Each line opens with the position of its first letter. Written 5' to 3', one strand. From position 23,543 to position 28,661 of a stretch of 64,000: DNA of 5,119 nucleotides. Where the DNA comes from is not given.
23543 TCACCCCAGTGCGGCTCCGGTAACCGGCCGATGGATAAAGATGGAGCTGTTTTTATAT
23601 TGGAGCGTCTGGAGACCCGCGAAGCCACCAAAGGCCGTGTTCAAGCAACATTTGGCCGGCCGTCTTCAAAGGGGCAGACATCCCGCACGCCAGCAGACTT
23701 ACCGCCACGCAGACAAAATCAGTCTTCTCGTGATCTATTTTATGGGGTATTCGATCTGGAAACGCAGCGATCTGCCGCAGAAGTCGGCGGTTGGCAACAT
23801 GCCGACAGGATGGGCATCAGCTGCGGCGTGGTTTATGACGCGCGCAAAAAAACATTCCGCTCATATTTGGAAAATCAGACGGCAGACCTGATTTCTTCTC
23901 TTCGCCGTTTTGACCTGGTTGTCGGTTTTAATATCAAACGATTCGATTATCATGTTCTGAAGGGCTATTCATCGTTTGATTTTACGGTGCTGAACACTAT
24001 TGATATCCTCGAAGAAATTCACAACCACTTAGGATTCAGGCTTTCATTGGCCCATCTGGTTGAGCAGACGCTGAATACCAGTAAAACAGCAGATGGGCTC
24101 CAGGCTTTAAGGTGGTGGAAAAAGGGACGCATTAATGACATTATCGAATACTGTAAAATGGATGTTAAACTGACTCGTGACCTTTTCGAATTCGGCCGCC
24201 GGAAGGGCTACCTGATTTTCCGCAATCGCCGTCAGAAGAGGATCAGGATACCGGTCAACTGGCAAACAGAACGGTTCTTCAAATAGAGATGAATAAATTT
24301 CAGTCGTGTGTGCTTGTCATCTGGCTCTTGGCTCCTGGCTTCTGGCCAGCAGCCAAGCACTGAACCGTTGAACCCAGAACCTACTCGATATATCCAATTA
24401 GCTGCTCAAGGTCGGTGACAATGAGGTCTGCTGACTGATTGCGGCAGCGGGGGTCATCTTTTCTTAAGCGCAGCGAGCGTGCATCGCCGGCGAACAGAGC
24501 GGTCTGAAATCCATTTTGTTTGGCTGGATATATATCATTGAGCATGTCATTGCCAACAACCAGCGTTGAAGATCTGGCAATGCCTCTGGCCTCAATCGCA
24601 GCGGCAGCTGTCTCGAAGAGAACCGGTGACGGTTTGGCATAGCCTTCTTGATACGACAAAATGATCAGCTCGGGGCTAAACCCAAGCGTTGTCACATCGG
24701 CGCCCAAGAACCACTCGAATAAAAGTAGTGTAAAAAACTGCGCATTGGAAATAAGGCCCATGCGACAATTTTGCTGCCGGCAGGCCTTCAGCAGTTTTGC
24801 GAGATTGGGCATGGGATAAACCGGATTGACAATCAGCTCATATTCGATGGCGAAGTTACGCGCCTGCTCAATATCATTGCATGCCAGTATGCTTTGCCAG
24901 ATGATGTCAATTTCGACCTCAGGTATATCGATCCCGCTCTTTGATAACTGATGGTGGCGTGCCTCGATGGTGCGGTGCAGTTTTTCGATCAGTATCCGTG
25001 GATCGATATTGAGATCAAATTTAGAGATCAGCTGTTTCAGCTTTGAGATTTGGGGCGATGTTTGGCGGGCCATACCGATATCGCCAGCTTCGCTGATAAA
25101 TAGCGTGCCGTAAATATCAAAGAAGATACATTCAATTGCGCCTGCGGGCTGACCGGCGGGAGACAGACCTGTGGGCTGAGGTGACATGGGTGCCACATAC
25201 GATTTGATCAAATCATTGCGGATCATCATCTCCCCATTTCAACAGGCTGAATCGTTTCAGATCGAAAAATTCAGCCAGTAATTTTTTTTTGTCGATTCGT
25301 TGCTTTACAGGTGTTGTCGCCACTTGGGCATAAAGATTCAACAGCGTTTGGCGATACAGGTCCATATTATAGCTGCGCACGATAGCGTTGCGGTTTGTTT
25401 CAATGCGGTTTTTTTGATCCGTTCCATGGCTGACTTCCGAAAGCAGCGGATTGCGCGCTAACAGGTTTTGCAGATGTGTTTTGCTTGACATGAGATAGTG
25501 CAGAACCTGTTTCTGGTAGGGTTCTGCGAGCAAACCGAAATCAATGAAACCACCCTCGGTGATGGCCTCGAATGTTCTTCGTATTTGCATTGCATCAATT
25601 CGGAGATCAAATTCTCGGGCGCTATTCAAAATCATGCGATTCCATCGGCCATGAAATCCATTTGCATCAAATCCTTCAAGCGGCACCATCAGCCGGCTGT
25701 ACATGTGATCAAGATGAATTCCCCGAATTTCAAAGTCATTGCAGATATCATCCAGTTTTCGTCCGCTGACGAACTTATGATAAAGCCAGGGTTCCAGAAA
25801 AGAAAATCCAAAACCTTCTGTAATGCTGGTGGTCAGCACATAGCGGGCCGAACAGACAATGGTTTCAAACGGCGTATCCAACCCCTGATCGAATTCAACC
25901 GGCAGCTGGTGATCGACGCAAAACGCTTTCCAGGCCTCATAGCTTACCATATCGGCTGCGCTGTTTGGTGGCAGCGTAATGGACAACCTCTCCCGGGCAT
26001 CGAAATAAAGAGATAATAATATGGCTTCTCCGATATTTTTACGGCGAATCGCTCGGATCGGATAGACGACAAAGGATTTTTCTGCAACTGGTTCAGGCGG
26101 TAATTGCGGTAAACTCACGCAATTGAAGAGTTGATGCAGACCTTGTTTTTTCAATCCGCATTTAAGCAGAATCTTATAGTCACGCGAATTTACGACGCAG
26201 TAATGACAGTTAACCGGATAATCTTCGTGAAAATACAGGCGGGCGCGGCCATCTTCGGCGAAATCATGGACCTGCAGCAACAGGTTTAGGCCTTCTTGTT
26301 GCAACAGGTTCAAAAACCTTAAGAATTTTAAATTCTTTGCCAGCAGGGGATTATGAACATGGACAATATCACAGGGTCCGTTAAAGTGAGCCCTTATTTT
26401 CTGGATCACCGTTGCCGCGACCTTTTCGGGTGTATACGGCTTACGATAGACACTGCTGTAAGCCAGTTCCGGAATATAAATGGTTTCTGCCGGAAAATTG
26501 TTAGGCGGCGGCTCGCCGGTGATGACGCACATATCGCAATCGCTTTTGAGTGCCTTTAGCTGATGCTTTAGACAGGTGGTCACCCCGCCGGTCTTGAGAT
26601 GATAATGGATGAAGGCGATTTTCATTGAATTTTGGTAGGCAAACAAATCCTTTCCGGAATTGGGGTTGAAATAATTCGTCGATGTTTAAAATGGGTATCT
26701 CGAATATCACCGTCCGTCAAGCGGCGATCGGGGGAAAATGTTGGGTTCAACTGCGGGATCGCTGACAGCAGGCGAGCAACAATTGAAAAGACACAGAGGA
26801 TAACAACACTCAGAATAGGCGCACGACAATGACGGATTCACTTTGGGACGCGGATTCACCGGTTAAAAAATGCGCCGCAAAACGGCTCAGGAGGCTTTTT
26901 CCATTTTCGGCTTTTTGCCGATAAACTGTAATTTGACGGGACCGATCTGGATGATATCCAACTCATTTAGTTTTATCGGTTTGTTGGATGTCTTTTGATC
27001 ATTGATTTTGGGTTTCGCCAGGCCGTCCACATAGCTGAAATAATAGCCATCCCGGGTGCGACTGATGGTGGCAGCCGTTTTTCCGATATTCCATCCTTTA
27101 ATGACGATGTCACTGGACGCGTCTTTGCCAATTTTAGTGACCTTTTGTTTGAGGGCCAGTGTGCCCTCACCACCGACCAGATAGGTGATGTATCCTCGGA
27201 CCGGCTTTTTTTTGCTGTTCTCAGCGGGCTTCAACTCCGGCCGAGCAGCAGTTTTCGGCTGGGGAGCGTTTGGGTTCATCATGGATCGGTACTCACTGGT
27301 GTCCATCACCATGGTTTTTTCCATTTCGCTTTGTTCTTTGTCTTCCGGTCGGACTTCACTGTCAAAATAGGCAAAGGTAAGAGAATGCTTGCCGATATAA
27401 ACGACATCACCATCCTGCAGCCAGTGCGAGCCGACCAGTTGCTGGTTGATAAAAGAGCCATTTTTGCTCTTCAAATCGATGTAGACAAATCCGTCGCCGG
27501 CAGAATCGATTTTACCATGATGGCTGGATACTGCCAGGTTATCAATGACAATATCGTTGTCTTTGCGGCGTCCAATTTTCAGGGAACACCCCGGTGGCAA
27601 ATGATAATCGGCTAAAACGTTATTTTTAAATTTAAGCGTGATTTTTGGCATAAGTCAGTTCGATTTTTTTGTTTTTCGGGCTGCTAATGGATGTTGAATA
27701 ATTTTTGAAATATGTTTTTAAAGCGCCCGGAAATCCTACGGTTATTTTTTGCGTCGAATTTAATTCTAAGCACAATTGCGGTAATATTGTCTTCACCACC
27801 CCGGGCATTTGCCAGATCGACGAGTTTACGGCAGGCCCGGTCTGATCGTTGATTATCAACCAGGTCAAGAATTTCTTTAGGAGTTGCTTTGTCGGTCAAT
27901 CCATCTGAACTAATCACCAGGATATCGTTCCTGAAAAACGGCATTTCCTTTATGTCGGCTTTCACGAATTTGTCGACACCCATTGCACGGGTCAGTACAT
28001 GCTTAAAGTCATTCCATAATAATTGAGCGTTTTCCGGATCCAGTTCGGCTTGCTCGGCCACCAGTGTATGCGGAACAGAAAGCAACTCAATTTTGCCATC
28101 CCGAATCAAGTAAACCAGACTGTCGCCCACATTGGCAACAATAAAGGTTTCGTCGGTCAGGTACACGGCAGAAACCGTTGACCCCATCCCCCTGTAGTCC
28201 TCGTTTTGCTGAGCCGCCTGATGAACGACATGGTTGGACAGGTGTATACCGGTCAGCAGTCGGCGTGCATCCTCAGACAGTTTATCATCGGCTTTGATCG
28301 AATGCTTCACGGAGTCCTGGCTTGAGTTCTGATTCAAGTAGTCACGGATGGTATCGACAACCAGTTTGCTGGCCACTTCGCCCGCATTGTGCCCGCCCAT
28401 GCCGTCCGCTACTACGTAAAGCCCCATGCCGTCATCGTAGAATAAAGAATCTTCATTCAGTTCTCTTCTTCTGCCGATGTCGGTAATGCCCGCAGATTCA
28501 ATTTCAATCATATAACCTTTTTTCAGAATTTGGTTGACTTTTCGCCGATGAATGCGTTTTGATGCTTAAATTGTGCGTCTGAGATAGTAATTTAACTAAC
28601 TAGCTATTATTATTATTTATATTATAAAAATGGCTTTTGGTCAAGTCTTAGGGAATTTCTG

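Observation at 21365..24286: In-frame fusion of an MrfA/YprA-type helicase (DEAD + DUF1998) with an MrfB/YprB-type DEDD exonuclease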

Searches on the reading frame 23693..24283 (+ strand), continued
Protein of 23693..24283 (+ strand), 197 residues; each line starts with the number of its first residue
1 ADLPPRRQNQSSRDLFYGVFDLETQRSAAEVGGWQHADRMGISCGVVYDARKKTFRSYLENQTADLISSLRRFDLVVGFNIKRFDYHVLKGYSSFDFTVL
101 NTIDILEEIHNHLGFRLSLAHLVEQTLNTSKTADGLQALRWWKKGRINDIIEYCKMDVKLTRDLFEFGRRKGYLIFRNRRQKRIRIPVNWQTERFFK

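Call 33: search_protein_families(library=pfam, proteins=[P0361, P0342, P0340, P0384, P0272, P0310, P0243, P0256, P0199, P0210], max_evalue=0.001)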
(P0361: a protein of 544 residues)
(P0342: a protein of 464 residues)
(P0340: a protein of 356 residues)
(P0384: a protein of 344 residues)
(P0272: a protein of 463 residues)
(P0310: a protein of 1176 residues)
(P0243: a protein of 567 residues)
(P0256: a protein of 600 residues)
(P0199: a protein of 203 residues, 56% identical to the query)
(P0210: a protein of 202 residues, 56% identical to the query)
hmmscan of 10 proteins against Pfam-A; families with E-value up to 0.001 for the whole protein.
P0361 (544 aa): 1 family
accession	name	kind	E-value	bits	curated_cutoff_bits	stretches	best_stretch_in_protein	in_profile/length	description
PF13482.12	RNase_H_2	-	1.9e-07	31.6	22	1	4-149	1-158/165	RNase_H superfamily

P0342 (464 aa): 4 families
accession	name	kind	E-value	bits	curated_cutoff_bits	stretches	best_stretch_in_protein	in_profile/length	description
PF05565.16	Sipho_Gp157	-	9.6e-18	65.2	28.6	1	217-347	20-161/162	Siphovirus Gp157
PF01612.26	DNA_pol_A_exo1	-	3.5e-05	24.1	23.6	1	17-166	22-166/173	3'-5' exonuclease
PF13482.12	RNase_H_2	-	9.8e-05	22.8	22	1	18-165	1-161/165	RNase_H superfamily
PF10108.15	DNA_pol_B_exo2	-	0.00048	20.3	24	0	113-168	117-173/213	Predicted 3'-5' exonuclease related to the exonuclease domain of PolB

P0340 (356 aa): 4 families
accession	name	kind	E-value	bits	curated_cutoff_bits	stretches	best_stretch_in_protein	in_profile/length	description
PF05565.16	Sipho_Gp157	-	2e-20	73.9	28.6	1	210-352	9-161/162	Siphovirus Gp157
PF10108.15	DNA_pol_B_exo2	-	6.4e-06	26.4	24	1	106-171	109-173/213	Predicted 3'-5' exonuclease related to the exonuclease domain of PolB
PF13482.12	RNase_H_2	-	1.3e-05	25.7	22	1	21-167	1-160/165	RNase_H superfamily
PF01612.26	DNA_pol_A_exo1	-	0.00011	22.4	23.6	1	20-168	22-165/173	3'-5' exonuclease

P0384 (344 aa): 3 families
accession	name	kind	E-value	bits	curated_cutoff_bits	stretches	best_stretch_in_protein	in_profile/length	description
PF13482.12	RNase_H_2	-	8.8e-08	32.7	22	1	8-156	1-161/165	RNase_H superfamily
PF10108.15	DNA_pol_B_exo2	-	5.3e-05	23.4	24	1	105-159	118-173/213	Predicted 3'-5' exonuclease related to the exonuclease domain of PolB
PF01612.26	DNA_pol_A_exo1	-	0.0002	21.6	23.6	1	7-156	22-165/173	3'-5' exonuclease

P0272 (463 aa): 1 family
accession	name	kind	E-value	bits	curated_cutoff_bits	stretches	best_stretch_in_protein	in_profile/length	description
PF09369.15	MZB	-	4.6e-24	85.4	24.2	1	124-203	1-80/80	MrfA Zn-binding domain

P0310 (1176 aa): 5 families
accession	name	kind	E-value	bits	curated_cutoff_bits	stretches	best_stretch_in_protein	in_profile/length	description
PF00270.35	DEAD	-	8.8e-29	100.8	26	1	60-231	3-161/167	DEAD/DEAH box helicase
PF09369.15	MZB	-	4.1e-18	66.3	24.2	1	647-726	1-80/80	MrfA Zn-binding domain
PF00271.37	Helicase_C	-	1.7e-14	54.5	23.5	1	278-385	5-110/110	Helicase conserved C-terminal domain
PF22982.3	WHD_HRQ1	-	3.7e-09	37.9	27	1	421-490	2-69/70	ATP-dependent helicase HRQ1, winged helix domain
PF10108.15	DNA_pol_B_exo2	-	3.4e-05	24.1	24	0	1090-1146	107-165/213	Predicted 3'-5' exonuclease related to the exonuclease domain of PolB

P0243 (567 aa): 4 families
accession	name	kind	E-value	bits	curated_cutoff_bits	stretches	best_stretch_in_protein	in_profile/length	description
PF09369.15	MZB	-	1.2e-20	74.4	24.2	1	259-337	2-80/80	MrfA Zn-binding domain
PF13482.12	RNase_H_2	-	6.9e-09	36.3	22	1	431-540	47-160/165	RNase_H superfamily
PF22982.3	WHD_HRQ1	-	1.2e-06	29.9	27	1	32-101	2-69/70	ATP-dependent helicase HRQ1, winged helix domain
PF01612.26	DNA_pol_A_exo1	-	9e-05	22.8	23.6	1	451-541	78-165/173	3'-5' exonuclease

P0256 (600 aa): 2 families
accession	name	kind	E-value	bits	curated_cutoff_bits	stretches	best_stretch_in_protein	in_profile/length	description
PF09369.15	MZB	-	2.9e-21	76.4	24.2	1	260-339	1-80/80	MrfA Zn-binding domain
PF22982.3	WHD_HRQ1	-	8.2e-08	33.6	27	1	29-98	1-69/70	ATP-dependent helicase HRQ1, winged helix domain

P0199 (203 aa): 3 families
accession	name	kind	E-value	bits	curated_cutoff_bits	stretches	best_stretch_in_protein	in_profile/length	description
PF13482.12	RNase_H_2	-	5.8e-09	36.6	22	1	33-177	3-160/165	RNase_H superfamily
PF01612.26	DNA_pol_A_exo1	-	0.00011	22.5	23.6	1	89-178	79-165/173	3'-5' exonuclease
PF10108.15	DNA_pol_B_exo2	-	0.00028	21.1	24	0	115-173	105-165/213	Predicted 3'-5' exonuclease related to the exonuclease domain of PolB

P0210 (202 aa): 2 families
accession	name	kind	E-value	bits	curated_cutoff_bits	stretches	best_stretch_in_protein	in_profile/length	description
PF13482.12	RNase_H_2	-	4.5e-07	30.4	22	1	79-178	52-162/165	RNase_H superfamily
PF01612.26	DNA_pol_A_exo1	-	0.00062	20.1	23.6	1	87-178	78-166/173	3'-5' exonuclease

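Call 34: fold_search(model_id=the predicted structure, library=pdb)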
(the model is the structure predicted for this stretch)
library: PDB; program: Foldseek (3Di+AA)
matches with E <= 10: 399; with E <= 0.001: 65
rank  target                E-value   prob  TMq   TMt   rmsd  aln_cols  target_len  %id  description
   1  1tkd_A                4.7e-06  1.00  0.50  0.16   7.2       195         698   16  T7 DNA polymerase ternary complex with 8 oxo guanosine and dCMP at the elongation site (released 2004-08-31)
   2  1sl2_A                8.3e-06  1.00  0.46  0.15   8.0       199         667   18  Ternary 5' complex of T7 DNA polymerase with a DNA primer/template containing a cis-syn thymine dimer on the template  (released 2004-07-06)
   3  1tk0_A                8.9e-06  1.00  0.50  0.16   7.3       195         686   16  T7 DNA polymerase ternary complex with 8 oxo guanosine and ddCTP at the insertion site (released 2004-08-31)
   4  5vu8_A                9.5e-06  1.00  0.63  0.18   3.2       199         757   14  TNA polymerase, closed ternary complex (released 2017-12-06)
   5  1tk8_A                1.1e-05  1.00  0.49  0.16   7.4       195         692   16  T7 DNA polymerase ternary complex with 8 oxo guanosine and dAMP at the elongation site (released 2004-08-31)
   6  1tgo                  1.2e-05  1.00  0.64  0.18   3.5       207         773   14  THERMOSTABLE B TYPE DNA POLYMERASE FROM THERMOCOCCUS GORGONARIUS (released 1999-03-22)
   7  1t7p_A                1.3e-05  1.00  0.50  0.17   7.3       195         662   16  T7 DNA POLYMERASE COMPLEXED TO DNA PRIMER/TEMPLATE,A NUCLEOSIDE TRIPHOSPHATE, AND ITS PROCESSIVITY FACTOR THIOREDOXIN (released 1998-02-25)
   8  1zyq_A                1.3e-05  1.00  0.47  0.15   9.2       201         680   16  T7 DNA polymerase in complex with 8oG and incoming ddATP (released 2005-11-22)
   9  4k8x_A                1.5e-05  1.00  0.63  0.18   3.2       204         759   15  Binary complex of 9N DNA polymerase in the replicative state (released 2013-06-26)
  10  1skr_A                1.7e-05  1.00  0.47  0.15   9.1       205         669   17  T7 DNA Polymerase Complexed To DNA Primer/Template and ddATP (released 2004-07-06)
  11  1skw_A                1.8e-05  1.00  0.46  0.15   7.9       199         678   16  Binary 3' complex of T7 DNA polymerase with a DNA primer/template containing a disordered cis-syn thymine dimer on the (released 2004-07-06)
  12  1x9m_A                1.8e-05  1.00  0.44  0.14   9.3       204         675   17  T7 DNA polymerase in complex with an N-2-acetylaminofluorene-adducted DNA (released 2004-10-26)
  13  1tk5_A                1.8e-05  1.00  0.44  0.14   9.4       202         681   16  T7 DNA polymerase binary complex with 8 oxo guanosine in the templating strand (released 2004-08-31)
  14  1sl1_A                2.2e-05  1.00  0.45  0.15   8.1       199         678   18  Binary 5' complex of T7 DNA polymerase with a DNA primer/template containing a cis-syn thymine dimer on the template (released 2004-07-06)
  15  4ahc_A                2.6e-05  1.00  0.64  0.20   3.6       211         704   12  Crystal Structure of an Evolved Replicating DNA Polymerase (released 2012-03-07)
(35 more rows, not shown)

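Call 47: list_cluster_members(proteins=[P0244, P0257, P0260, P0270, P0294, P0310, P0313, P0338, P0344, P0350])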
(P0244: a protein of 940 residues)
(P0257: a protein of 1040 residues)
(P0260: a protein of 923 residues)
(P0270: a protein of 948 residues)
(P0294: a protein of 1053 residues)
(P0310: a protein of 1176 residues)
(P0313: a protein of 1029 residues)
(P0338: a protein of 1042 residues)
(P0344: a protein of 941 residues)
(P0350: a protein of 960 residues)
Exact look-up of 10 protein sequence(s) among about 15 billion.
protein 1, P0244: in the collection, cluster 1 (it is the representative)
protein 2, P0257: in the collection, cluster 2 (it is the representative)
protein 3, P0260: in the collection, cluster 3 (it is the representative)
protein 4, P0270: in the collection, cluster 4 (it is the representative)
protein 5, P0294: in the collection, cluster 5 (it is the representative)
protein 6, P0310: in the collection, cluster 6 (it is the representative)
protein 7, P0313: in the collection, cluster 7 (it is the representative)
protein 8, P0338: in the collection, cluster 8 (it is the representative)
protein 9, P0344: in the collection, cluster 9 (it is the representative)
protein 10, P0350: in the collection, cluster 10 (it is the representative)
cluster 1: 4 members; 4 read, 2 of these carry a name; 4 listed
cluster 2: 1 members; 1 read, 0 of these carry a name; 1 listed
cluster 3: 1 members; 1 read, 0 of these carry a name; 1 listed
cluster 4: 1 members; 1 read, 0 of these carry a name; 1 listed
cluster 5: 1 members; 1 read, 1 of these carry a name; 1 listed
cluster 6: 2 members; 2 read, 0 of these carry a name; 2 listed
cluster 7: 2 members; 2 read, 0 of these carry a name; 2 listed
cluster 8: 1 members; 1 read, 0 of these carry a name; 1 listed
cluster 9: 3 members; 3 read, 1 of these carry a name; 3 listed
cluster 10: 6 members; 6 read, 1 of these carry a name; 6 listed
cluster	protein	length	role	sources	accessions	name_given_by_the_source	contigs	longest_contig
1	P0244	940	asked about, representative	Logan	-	-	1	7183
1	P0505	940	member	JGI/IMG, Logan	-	DEAD/DEAH box helicase domain-containing protein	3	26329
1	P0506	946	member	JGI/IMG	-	DEAD/DEAH box helicase domain-containing protein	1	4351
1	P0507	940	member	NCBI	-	-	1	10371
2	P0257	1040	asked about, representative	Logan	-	-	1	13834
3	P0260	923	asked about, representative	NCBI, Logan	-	-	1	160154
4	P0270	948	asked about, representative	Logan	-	-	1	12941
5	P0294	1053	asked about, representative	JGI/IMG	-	DEAD/DEAH box helicase domain-containing protein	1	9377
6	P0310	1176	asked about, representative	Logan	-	-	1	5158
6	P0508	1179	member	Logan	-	-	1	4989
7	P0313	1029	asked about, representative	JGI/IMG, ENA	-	-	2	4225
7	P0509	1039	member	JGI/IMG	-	-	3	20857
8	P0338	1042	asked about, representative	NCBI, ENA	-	-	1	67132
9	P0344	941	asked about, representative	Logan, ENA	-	-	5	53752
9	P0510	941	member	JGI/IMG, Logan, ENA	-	DEAD/DEAH box helicase domain-containing protein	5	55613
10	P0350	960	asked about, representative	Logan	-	-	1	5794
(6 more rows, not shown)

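Call 52: find_encoding_contigs(protein=P0175, flank=6000, max_places=2)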
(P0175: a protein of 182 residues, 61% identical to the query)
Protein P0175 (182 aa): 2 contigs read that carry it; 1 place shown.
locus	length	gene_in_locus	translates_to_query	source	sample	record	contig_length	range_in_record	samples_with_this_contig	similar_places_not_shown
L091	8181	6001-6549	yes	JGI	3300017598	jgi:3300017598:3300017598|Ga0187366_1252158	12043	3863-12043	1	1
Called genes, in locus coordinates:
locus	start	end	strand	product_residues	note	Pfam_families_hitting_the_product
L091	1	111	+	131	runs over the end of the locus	-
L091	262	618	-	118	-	-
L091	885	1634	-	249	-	PF00731:AIRC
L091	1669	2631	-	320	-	PF04513:Baculo_PEP_C (faint), PF05531:NPV_P10 (faint), PF06419:COG6_N (faint)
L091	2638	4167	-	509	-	PF00117:GATase, PF07722:Peptidase_C26, PF02540:NAD_synthase (weak), PF03054:tRNA_Me_trans (faint), PF00958:GMP_synt_C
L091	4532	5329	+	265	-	PF00697:PRAI (weak)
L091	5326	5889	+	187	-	PF08207:EFP_N, PF01132:EFP, PF09285:Elong-fact-P_C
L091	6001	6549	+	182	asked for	PF13482:RNase_H_2, PF01612:DNA_pol_A_exo1 (weak)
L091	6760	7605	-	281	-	PF00702:Hydrolase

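Call 53: find_encoding_contigs(protein=P0124, flank=6000, max_places=2)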
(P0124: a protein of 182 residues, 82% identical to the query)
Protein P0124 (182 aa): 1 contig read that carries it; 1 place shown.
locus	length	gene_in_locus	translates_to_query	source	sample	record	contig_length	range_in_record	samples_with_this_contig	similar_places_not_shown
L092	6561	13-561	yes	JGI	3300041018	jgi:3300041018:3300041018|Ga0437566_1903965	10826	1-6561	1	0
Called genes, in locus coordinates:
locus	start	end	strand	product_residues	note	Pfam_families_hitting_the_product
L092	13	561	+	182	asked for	PF13482:RNase_H_2, PF01612:DNA_pol_A_exo1 (weak)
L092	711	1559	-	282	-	PF00702:Hydrolase, PF13242:Hydrolase_like (weak)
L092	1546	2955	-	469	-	-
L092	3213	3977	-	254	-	PF16697:Yop-YscD_cpl, PF00498:FHA, PF16697:Yop-YscD_cpl (weak)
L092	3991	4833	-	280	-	PF00481:PP2C, PF13672:PP2C_2, PF07228:SpoIIE (faint), PF00481:PP2C (weak)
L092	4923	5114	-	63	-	-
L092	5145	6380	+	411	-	PF20511:PMI_typeI_cat, PF20512:PMI_typeI_hel (weak)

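Call 67: search_dna_similar(query=window:23732-24283:+, collection=phages, mode=protein, max_evalue=0.001, max_rows=10)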
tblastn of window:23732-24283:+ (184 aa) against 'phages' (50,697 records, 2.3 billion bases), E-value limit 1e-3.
Records with a match: 6; places in all: 6; records where one place covers at least 80% of the query: 6.
Best place of each record, by identity: <60% 6.
By first word of the organism name: Pelagibacter 4; Bdellovibrio 2.
By host as written in the record: Bdellovibrio bacteriovorus 2; Candidatus Pelagibacter sp. HTCC7211 2; Candidatus Pelagibacter ubique HTCC1062 2.
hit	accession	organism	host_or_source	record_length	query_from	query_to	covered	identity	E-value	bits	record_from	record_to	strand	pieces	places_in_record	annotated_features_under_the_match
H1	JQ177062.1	Bdellovibrio phage phi1422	Bdellovibrio bacteriovorus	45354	6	153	80%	32.5%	4e-8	58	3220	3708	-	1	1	putative exonuclease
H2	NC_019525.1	Bdellovibrio phage phi1422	Bdellovibrio bacteriovorus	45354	6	153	80%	32.5%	4e-8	58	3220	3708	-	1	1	putative exonuclease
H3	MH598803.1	Pelagibacter phage HTVC121P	Candidatus Pelagibacter sp. HTCC7211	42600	6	160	84%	25.7%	8e-4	45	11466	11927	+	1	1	DNA polymerase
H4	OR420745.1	Pelagibacter phage HTVC048P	Candidatus Pelagibacter ubique HTCC1062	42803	6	160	84%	25.7%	9e-4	45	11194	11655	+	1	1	DNA polymerase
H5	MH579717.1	Pelagibacter phage HTVC021P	Candidatus Pelagibacter ubique HTCC1062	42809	6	160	84%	25.7%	9e-4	45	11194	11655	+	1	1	DNA polymerase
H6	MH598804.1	Pelagibacter phage HTVC105P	Candidatus Pelagibacter sp. HTCC7211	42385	6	160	84%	25.7%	1e-3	45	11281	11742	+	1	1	DNA polymerase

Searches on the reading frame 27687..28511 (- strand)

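Call 73: search_protein_families(library=padloc, proteins=[window:27687-28511:-], max_evalue=0.0001)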
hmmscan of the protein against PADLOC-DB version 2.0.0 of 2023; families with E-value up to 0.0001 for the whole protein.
window:27687-28511:- (275 aa): 2 families
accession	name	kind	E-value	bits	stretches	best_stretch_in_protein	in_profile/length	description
PDLC04518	PDC-M21C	-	1.3e-16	58.5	1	8-220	7-201/243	-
PDLC04519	PDC-M21C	-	1.4e-07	29.4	1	119-210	99-187/224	-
